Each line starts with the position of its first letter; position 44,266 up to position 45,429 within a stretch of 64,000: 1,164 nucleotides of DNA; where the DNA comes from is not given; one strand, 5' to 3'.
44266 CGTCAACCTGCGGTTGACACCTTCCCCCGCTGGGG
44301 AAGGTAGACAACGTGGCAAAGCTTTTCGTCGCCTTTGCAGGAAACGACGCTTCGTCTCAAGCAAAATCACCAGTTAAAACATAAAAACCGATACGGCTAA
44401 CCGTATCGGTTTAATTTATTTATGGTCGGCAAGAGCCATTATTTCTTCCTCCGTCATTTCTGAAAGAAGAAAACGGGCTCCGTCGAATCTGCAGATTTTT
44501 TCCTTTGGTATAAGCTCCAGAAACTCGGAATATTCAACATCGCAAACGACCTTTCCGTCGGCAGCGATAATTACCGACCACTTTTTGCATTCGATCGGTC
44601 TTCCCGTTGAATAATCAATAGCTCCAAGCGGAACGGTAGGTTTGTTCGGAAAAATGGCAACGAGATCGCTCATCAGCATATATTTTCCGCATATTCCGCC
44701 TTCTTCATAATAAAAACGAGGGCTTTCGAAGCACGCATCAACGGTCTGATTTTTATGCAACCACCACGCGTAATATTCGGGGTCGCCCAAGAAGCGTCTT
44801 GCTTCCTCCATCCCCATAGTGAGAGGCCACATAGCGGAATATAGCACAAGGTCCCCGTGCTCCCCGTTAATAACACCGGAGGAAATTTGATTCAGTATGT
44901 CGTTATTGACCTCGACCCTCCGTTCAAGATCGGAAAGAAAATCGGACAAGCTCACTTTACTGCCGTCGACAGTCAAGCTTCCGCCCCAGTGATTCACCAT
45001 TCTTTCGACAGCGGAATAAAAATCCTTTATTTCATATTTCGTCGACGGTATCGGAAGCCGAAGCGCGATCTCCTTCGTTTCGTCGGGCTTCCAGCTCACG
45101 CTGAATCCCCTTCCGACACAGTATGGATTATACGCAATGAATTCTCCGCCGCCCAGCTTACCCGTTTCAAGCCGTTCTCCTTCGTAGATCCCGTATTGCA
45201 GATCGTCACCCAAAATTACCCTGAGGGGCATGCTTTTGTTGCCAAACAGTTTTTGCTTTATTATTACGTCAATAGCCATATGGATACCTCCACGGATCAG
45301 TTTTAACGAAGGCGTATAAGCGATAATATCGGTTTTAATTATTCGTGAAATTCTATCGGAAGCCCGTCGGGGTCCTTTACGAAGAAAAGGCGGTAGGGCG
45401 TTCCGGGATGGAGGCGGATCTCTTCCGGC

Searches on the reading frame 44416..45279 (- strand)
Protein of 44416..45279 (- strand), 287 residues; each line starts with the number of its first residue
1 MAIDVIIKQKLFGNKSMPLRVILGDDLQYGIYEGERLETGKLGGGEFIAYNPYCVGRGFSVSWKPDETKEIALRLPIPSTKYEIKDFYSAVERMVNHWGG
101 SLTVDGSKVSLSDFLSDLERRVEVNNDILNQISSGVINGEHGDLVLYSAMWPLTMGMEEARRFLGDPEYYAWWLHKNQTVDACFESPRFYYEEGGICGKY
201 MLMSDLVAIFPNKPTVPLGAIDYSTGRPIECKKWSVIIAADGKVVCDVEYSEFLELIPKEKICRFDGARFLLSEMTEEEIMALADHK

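Call 70: find_encoding_contigs(protein=window:44416-45279:-, flank=1500, max_places=10)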
Protein window:44416-45279:- (287 aa): 6 contigs read that carry it; 1 place shown.
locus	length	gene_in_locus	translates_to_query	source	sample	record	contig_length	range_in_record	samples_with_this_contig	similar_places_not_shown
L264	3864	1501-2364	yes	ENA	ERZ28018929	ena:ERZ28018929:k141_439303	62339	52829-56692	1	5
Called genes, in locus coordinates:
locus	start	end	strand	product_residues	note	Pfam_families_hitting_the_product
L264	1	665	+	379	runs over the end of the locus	PF04464:Glyphos_transf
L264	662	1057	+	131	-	PF01467:CTP_transf_like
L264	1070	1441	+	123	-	PF00903:Glyoxalase, PF13669:Glyoxalase_4, PF18029:Glyoxalase_6 (weak)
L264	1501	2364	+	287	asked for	PF14132:DUF4299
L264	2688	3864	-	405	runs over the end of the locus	PF00817:IMS, PF11799:IMS_C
